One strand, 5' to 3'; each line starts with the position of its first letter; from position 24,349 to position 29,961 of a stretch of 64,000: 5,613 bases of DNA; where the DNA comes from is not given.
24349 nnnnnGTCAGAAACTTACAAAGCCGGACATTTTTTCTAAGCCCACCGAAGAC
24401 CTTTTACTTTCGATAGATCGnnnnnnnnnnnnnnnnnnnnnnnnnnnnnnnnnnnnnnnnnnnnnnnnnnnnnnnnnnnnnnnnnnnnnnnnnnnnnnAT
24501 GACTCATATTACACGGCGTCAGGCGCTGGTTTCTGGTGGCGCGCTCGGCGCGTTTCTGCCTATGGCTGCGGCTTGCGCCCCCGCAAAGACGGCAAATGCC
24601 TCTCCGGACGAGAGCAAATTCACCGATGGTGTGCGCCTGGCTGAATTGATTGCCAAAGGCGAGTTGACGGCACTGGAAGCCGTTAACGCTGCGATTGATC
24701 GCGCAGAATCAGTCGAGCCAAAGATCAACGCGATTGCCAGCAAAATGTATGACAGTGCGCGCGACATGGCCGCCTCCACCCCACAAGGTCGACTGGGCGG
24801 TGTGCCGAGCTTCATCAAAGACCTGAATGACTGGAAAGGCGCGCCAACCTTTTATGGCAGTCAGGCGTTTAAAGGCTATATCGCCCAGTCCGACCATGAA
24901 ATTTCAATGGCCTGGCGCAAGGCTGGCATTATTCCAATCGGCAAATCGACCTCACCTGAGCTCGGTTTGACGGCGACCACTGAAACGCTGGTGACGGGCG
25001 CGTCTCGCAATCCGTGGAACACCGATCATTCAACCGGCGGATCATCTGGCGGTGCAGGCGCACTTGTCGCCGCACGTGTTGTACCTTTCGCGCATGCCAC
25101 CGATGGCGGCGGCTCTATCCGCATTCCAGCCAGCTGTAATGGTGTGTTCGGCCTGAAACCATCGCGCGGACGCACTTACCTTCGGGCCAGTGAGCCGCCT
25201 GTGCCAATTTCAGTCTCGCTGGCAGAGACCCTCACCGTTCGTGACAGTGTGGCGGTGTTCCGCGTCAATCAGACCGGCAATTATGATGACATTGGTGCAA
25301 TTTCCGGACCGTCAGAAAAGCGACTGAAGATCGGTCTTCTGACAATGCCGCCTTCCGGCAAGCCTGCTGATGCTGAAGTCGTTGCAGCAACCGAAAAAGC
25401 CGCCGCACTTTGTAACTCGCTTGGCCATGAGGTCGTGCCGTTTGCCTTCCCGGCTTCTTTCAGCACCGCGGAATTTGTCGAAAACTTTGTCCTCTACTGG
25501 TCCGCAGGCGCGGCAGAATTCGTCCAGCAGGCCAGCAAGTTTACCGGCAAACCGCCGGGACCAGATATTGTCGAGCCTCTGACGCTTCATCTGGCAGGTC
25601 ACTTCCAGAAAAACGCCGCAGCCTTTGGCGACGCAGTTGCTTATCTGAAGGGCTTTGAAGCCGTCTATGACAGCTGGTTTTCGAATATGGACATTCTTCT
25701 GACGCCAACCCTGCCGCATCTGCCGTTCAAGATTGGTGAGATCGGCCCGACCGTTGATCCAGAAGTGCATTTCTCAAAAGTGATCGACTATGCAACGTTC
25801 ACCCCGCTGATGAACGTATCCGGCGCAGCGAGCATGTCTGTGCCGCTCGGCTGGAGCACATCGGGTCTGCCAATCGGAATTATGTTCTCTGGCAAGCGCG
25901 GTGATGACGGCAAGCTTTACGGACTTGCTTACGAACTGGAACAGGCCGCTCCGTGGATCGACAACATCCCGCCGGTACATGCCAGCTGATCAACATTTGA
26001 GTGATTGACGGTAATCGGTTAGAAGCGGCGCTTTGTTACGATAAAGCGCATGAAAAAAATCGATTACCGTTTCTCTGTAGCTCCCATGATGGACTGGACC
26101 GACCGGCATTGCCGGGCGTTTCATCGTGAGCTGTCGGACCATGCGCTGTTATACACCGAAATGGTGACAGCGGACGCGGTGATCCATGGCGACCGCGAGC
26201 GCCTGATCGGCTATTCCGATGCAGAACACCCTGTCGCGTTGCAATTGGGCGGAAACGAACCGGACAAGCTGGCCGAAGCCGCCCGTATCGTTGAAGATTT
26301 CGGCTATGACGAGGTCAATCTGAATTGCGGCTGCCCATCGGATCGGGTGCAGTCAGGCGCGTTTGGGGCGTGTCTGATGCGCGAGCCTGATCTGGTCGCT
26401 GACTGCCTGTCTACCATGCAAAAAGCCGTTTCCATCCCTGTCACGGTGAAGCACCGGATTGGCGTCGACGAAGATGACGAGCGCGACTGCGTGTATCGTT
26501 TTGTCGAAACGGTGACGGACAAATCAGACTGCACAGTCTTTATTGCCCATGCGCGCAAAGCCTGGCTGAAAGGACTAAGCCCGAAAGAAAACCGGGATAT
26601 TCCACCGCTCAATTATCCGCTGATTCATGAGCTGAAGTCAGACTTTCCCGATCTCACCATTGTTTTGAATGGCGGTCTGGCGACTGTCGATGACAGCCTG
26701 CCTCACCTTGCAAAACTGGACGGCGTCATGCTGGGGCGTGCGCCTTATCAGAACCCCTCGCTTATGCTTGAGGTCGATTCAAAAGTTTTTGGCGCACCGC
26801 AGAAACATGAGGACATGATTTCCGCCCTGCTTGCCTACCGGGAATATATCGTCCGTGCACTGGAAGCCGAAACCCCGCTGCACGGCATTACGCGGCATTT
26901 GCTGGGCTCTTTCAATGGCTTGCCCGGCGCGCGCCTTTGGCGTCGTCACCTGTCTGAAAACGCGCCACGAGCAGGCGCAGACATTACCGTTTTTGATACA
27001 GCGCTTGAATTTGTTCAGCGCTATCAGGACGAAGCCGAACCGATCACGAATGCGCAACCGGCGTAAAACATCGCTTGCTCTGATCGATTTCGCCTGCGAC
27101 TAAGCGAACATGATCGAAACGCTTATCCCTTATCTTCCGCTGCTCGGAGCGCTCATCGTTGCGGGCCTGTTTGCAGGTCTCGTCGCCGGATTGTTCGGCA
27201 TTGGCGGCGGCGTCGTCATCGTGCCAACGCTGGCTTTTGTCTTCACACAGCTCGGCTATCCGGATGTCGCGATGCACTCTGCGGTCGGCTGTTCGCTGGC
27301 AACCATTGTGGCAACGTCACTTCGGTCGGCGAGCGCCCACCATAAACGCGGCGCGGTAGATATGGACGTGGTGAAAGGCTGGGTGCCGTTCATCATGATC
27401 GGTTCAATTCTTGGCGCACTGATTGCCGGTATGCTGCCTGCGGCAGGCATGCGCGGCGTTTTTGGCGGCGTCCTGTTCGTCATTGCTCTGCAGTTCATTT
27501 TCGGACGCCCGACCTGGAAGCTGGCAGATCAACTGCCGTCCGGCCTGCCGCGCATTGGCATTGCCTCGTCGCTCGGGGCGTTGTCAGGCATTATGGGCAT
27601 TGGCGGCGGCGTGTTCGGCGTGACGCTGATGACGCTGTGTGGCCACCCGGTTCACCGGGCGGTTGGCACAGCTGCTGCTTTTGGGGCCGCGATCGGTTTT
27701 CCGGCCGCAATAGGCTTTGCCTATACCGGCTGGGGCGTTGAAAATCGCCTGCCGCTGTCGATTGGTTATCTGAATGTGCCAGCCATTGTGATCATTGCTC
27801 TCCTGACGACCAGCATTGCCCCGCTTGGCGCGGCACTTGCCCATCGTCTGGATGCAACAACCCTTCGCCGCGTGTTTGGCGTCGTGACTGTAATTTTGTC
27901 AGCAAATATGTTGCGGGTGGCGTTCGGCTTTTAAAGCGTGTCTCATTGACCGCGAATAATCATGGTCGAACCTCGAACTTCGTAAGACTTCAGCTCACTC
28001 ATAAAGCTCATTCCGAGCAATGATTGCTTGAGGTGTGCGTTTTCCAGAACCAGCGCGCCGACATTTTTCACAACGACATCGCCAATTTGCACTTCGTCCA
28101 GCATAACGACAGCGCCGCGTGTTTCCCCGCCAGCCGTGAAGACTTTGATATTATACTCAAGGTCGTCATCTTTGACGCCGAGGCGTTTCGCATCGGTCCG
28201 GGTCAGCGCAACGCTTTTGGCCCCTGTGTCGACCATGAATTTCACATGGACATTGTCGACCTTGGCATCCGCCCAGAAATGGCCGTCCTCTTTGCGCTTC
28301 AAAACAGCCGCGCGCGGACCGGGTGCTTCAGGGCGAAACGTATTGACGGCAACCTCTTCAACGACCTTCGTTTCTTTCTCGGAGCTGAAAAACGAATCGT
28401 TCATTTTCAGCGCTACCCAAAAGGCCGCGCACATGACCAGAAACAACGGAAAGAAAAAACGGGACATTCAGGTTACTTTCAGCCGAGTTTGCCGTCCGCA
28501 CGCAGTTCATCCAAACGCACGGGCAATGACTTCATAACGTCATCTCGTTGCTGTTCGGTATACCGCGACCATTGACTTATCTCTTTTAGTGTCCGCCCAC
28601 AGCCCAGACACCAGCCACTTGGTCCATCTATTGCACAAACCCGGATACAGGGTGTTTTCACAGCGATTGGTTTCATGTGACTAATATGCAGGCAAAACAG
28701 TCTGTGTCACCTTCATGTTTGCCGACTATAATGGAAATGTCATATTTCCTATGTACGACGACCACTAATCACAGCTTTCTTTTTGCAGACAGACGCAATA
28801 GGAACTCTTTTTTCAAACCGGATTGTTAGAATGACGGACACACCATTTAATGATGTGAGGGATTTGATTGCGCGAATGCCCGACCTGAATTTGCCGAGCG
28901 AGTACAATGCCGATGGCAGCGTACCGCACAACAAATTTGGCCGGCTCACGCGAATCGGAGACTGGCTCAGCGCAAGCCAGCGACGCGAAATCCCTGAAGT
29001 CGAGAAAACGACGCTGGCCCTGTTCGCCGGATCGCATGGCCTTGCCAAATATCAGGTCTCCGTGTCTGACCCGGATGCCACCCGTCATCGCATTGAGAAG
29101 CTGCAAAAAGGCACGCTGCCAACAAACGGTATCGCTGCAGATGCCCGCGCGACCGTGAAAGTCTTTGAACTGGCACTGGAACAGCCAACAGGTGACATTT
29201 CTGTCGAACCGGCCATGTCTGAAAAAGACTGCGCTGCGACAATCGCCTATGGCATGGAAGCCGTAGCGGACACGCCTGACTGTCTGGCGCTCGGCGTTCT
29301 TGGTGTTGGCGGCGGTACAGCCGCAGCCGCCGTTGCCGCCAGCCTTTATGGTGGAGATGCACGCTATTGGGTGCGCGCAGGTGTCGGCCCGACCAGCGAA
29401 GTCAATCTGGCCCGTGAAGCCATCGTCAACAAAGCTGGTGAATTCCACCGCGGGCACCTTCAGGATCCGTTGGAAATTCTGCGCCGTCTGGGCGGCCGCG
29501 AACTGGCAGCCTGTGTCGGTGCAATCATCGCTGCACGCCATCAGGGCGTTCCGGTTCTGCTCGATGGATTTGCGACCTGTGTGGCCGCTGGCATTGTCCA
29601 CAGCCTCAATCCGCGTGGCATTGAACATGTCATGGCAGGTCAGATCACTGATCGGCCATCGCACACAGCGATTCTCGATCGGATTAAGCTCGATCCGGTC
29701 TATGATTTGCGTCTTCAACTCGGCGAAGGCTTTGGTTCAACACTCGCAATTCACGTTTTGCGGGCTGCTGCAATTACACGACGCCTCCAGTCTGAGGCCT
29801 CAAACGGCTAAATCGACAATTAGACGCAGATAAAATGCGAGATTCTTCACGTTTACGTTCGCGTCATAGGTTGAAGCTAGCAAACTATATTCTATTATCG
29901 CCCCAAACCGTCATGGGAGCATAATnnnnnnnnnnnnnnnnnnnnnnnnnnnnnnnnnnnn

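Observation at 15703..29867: Shared TGACG-N4-CGTCA operator links acyl-CoA catabolism to the Tat-lipoprotein pair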

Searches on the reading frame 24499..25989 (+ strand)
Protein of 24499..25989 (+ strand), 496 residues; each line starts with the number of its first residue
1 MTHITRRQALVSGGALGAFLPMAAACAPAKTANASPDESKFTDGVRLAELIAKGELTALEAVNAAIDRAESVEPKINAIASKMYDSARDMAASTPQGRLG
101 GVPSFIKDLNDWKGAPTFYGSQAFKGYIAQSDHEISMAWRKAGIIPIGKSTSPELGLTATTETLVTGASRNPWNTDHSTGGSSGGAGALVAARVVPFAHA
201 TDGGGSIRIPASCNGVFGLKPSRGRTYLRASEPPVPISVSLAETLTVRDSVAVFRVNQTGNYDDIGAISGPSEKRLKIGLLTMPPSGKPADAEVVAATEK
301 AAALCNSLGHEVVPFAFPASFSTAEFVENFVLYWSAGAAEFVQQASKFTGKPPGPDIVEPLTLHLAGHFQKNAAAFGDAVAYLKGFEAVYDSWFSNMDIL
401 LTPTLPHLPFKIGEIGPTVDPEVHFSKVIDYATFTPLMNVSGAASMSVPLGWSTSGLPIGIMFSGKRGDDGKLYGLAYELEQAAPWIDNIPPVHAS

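Call 10: search_protein_families(library=pfam, proteins=[window:24499-25989:+])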
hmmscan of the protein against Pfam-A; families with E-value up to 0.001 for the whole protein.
window:24499-25989:+ (496 aa): 1 family
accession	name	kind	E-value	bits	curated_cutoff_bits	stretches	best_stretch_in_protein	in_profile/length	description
PF01425.27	Amidase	-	8.5e-83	279.3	27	1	60-473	1-444/445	Amidase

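Call 85: search_protein_families(library=ncbifam, proteins=[window:24499-25989:+], max_evalue=0.00001)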
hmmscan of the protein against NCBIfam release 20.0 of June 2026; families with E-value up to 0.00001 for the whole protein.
window:24499-25989:+ (496 aa): 26 families (the best 25 are shown)
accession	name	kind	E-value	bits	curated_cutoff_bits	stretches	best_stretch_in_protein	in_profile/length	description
NF005899.0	PRK07869.1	equivalog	1.3e-131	439.6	418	1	42-486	15-464/471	amidase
NF009119.0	PRK12470.1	equivalog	2.9e-67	227.7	498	1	45-493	12-461/462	amidase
NF004815.0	PRK06169.1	equivalog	5.8e-65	219.6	506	1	43-492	11-467/471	amidase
NF005099.0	PRK06529.1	equivalog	5e-56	190.5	505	1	41-420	3-395/484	amidase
NF005450.0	PRK07042.1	equivalog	2.8e-54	184.3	458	1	46-491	11-459/464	amidase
NF005687.0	PRK07487.1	subfamily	7.3e-53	180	428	1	44-467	10-439/468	amidase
NF004717.0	PRK06061.1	equivalog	3.8e-52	177.6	498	1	34-494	9-477/483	amidase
NF005688.0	PRK07488.1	equivalog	8.9e-51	173.2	532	1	47-483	16-465/474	indoleacetamide hydrolase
TIGR00132.1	gatA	equivalog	2.8e-49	168.2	481.1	2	48-225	2-184/466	Asp-tRNA(Asn)/Glu-tRNA(Gln) amidotransferase subunit GatA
NF005686.0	PRK07486.1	subfamily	1.1e-47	162.9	465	2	42-226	14-207/486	amidase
NF005565.0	PRK07235.1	subfamily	2.7e-39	135.2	545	2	66-224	56-213/506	amidase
NF006631.0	PRK09201.1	equivalog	3.9e-39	134.7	461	1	45-235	10-209/466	AtzE family amidohydrolase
NF004816.0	PRK06170.1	equivalog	2.5e-38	132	503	1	36-235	6-212/493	amidase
TIGR02715.1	amido_AtzE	subfamily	5.6e-36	124.4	425.75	1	46-482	4-446/452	AtzE family amidohydrolase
NF006043.0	PRK08186.1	subfamily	1.5e-33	116.2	487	1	49-484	14-448/600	allophanate hydrolase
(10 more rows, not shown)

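Call 86: search_solved_structures(query=window:24499-25989:+, max_evalue=1e-20)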
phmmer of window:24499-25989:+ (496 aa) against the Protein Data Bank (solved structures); distinct sequences matched with E-value up to 1e-20: 34.
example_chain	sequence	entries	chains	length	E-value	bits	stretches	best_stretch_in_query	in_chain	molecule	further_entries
3a2p_A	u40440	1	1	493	1.2e-58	202.4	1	42-491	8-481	6-aminohexanoate-cyclic-dimer hydrolase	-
3a2q_A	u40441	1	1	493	3.2e-58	201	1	42-491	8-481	6-aminohexanoate-cyclic-dimer hydrolase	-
4yj6_A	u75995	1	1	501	1.3e-39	139.6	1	44-256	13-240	Aryl acylamidase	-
4yji_A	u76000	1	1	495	3.8e-39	138.1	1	44-256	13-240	Aryl acylamidase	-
3h0l_A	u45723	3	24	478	1.2e-35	126.5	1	46-226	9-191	Glutamyl-tRNA(Gln) amidotransferase subunit A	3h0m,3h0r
3al0_A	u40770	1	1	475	2.1e-32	115.9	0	82-226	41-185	Glutamyl-tRNA(Gln) amidotransferase subunit A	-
2gi3_A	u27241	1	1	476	2.1e-32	115.9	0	82-226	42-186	Glutamyl-tRNA(Gln) amidotransferase subunit A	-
4wj3_A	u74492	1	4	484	4.7e-32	114.7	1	47-226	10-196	Glutamyl-tRNA(Gln) amidotransferase subunit A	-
3kfu_E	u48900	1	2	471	8.6e-30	107.2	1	50-226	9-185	Glutamyl-tRNA(Gln) amidotransferase subunit A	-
2df4_A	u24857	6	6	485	1.7e-29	106.2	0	76-319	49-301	Glutamyl-tRNA(Gln) amidotransferase subunit A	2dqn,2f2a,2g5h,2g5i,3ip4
9fvf_A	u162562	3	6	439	2.9e-28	102.2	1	45-467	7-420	Amidase UMG-SP3 | UMG-SP3 amidase | UMG-SP3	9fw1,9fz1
3a1k_A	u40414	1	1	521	3.3e-27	98.7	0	93-231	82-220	Amidase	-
3a1i_A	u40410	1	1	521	8.4e-27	97.4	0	93-231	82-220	Amidase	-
8xtb_A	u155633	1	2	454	1.2e-26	96.9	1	43-362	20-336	umgsp2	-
8wdw_A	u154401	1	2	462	1.2e-26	96.8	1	43-362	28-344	UMG-SP2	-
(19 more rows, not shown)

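Call 87: find_homologous_proteins(query=window:24499-25989:+, max_evalue=1e-100)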
Query window:24499-25989:+ (496 aa): 1023 proteins with E <= 1e-100 among 8000 candidates; the best 120 are listed.
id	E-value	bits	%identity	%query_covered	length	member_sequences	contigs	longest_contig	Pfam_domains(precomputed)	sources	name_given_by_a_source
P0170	0.0e+0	1082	97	100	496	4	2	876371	PF01425.27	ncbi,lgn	-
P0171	2.3e-289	978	86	100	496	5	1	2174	PF01425.27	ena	-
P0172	7.6e-259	878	78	100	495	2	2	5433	PF01425.27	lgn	-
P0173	1.5e-251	854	77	100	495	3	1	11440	PF01425.27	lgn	-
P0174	3.2e-244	829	74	100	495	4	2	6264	PF01425.27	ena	-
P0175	1.5e-238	811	74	100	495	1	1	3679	PF01425.27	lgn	-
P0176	2.2e-224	764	71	99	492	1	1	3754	PF01425.27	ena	-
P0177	4.3e-220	750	69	99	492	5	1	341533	PF01425.27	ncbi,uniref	ncbi:amidase [Ponticaulis profundi]|uniref:Amidase n=1 Tax=Ponticaulis profundi TaxID=2665222 RepID=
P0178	4.6e-220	750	68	100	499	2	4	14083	PF01425.27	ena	-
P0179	4.3e-196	671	65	97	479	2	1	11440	PF01425.27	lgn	-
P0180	3.5e-193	661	62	100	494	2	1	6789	PF01425.27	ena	-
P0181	1.5e-192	659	61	100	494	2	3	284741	PF01425.27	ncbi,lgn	-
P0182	3.7e-190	651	61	99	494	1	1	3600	PF01425.27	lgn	-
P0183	1.8e-189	649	63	96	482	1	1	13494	PF01425.27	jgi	jgi:amidase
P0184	2.3e-188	645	60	100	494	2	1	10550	PF01425.27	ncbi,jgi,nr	ncbi:MAG: amidase [Alphaproteobacteria bacterium]|jgi:amidase|nr:amidase [Alphaproteobacteria bacter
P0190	4.2e-164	565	55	99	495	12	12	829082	PF01425.27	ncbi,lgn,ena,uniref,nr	ncbi:amidase [Henriciella mobilis]|uniref:Amidase n=1 Tax=Henriciella mobilis TaxID=2305467 RepID=A0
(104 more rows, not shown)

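Call 88: find_encoding_contigs(protein=P0174, flank=6000, max_places=2)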
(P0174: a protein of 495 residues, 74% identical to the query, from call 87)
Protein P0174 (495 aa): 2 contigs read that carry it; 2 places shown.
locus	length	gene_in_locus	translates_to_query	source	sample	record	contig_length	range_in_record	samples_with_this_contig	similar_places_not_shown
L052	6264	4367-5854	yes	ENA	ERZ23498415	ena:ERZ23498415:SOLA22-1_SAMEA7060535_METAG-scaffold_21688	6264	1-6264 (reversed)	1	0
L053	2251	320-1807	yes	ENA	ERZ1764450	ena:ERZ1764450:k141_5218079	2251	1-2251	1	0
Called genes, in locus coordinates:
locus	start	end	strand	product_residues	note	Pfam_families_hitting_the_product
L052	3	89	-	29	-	?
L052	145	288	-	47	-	-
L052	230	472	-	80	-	-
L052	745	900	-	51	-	-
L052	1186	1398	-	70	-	-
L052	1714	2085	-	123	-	-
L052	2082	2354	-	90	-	-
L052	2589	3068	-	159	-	PF22302:DUF6968 (weak)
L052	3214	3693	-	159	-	-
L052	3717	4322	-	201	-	-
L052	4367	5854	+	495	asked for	PF01425:Amidase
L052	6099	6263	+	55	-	?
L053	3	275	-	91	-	?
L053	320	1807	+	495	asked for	PF01425:Amidase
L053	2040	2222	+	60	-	PF14105:DUF4278 (faint)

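Call 89: find_encoding_contigs(protein=P0178, flank=8000, max_places=2)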
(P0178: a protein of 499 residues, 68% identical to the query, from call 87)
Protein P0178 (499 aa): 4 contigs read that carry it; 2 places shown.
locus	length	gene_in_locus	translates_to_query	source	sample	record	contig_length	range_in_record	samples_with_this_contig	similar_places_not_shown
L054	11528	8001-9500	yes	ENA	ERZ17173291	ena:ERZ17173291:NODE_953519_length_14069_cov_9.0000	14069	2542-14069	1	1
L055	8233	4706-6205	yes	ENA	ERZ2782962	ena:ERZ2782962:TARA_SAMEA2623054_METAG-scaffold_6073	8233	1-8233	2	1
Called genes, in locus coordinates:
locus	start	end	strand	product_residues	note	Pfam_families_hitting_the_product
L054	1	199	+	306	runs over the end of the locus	PF00892:EamA, PF05653:Mg_trans_NIPA (faint), PF00892:EamA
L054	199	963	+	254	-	PF01510:Amidase_2, PF01471:PG_binding_1 (weak)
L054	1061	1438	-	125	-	PF00903:Glyoxalase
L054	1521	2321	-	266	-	PF00378:ECH_1, PF16113:ECH_2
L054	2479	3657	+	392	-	PF00108:Thiolase_N, PF02803:Thiolase_C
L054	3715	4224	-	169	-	PF20358:DUF6653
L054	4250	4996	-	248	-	PF02146:SIR2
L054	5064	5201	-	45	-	-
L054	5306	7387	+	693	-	-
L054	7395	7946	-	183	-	PF01590:GAF, PF13185:GAF_2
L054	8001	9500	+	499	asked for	PF01425:Amidase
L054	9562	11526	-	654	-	?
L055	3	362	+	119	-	?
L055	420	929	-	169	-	PF20358:DUF6653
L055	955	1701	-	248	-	PF02146:SIR2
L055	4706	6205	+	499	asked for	PF01425:Amidase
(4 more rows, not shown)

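Call 90: find_encoding_contigs(protein=P0181, flank=10000, max_places=1)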
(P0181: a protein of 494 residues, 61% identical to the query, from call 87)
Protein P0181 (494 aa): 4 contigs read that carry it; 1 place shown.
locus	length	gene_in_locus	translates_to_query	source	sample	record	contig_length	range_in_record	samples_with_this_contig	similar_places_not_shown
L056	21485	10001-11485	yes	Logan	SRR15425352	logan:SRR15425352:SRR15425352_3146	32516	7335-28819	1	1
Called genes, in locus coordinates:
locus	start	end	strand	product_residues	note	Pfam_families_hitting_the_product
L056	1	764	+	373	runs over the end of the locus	PF13609:Porin_4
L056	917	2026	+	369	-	-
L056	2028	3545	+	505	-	-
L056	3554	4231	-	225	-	-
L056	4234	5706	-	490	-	PF00082:Peptidase_S8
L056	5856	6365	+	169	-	PF04542:Sigma70_r2, PF22029:PhyR_sigma2, PF08281:Sigma70_r4_2, PF04545:Sigma70_r4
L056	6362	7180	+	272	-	-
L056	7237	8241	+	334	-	PF01471:PG_binding_1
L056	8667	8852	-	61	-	PF03884:YacG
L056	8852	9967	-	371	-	PF10150:RNase_E_G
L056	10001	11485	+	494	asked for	PF01425:Amidase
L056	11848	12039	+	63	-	-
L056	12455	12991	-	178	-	-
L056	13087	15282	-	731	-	PF01011:PQQ, PF13360:PQQ_2, PF13570:Beta-prop_ACSF4 (weak), PF13360:PQQ_2, PF01011:PQQ, PF13360:PQQ_2, PF13442:Cytochrome_CBB3 (weak)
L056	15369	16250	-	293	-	PF00215:OMPdecase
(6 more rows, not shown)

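Call 91: find_encoding_contigs(protein=P0190, flank=10000, max_places=1)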
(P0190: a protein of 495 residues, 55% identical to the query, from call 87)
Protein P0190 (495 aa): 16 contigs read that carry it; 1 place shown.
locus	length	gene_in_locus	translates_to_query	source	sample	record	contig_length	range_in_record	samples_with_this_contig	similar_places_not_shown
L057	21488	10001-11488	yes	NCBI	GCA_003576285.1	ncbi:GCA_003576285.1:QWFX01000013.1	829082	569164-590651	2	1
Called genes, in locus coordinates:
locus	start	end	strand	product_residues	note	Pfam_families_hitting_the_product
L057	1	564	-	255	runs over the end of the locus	-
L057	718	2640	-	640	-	PF13292:DXP_synthase_N, PF00456:Transketolase_N (faint), PF02779:Transket_pyr, PF02780:Transketolase_C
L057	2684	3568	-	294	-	PF00348:polyprenyl_synt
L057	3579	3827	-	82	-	PF02609:Exonuc_VII_S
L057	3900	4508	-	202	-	PF00300:His_Phos_1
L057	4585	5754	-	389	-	PF13480:Acetyltransf_6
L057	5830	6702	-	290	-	PF10502:Peptidase_S26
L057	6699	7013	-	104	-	PF01906:YbjQ_1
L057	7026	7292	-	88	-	-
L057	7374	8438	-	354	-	PF00753:Lactamase_B, PF21221:B_lactamase-like_C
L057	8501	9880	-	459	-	PF03315:SDH_beta, PF03313:SDH_alpha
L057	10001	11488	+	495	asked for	PF01425:Amidase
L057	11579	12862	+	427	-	PF01979:Amidohydro_1, PF07969:Amidohydro_3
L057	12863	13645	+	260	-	PF00378:ECH_1, PF16113:ECH_2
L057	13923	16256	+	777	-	PF07715:Plug, PF00593:TonB_dep_Rec_b-barrel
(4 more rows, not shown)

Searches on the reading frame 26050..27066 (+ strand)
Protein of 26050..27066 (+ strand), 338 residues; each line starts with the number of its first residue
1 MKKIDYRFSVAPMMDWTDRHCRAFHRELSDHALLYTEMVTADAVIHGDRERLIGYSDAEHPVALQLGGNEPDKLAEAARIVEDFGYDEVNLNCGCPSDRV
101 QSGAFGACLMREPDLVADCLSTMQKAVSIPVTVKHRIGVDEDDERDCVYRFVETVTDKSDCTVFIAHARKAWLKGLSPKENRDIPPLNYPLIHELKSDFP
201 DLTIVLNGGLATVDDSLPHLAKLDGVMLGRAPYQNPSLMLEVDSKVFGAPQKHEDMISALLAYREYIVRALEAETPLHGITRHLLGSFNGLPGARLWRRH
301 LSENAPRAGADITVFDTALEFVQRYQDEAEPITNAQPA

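Call 10: search_protein_families(library=pfam, proteins=[window:26050-27066:+])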
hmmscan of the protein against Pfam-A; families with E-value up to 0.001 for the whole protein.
window:26050-27066:+ (338 aa): 1 family
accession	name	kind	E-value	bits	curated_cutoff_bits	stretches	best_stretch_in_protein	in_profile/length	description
PF01207.24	Dus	-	1.2e-79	268.2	20.4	1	10-315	2-303/311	Dihydrouridine synthase (Dus)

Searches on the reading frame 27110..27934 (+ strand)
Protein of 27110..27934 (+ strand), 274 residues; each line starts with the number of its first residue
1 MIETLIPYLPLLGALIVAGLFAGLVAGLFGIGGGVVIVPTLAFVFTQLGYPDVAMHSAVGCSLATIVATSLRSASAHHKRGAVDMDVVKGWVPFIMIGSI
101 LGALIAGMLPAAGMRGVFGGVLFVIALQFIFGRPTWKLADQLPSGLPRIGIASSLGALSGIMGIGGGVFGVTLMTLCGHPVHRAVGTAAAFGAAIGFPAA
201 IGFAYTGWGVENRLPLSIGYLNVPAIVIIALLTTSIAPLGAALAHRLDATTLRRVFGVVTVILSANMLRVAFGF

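Call 10: search_protein_families(library=pfam, proteins=[window:27110-27934:+])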
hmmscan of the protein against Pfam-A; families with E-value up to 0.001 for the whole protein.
window:27110-27934:+ (274 aa): 1 family
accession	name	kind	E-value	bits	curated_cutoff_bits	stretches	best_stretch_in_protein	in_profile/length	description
PF01925.25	TauE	-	9.4e-48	163.4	32.6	1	15-267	1-237/237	Sulfite exporter TauE/SafE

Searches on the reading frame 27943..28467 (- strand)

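Call 9: search_protein_families(library=pfam, proteins=[window:27943-28467:-])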
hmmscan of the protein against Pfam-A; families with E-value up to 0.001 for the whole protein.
window:27943-28467:- (174 aa): 2 families
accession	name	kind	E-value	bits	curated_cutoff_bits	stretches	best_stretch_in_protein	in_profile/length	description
PF13975.11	gag-asp_proteas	-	5.9e-25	88.1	28.2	1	67-157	2-91/92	gag-polyprotein putative aspartyl protease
PF13650.11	Asp_protease_2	-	3.9e-24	85.6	24.3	1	67-155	2-90/90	Aspartyl protease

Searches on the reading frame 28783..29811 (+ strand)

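Call 9: search_protein_families(library=pfam, proteins=[window:28783-29811:+])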
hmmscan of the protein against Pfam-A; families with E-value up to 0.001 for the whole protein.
window:28783-29811:+ (342 aa): 1 family
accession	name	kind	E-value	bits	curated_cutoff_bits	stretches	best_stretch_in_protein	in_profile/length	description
PF02277.22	DBI_PRT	-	2.2e-65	221.5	22.6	1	47-330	21-315/329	Phosphoribosyltransferase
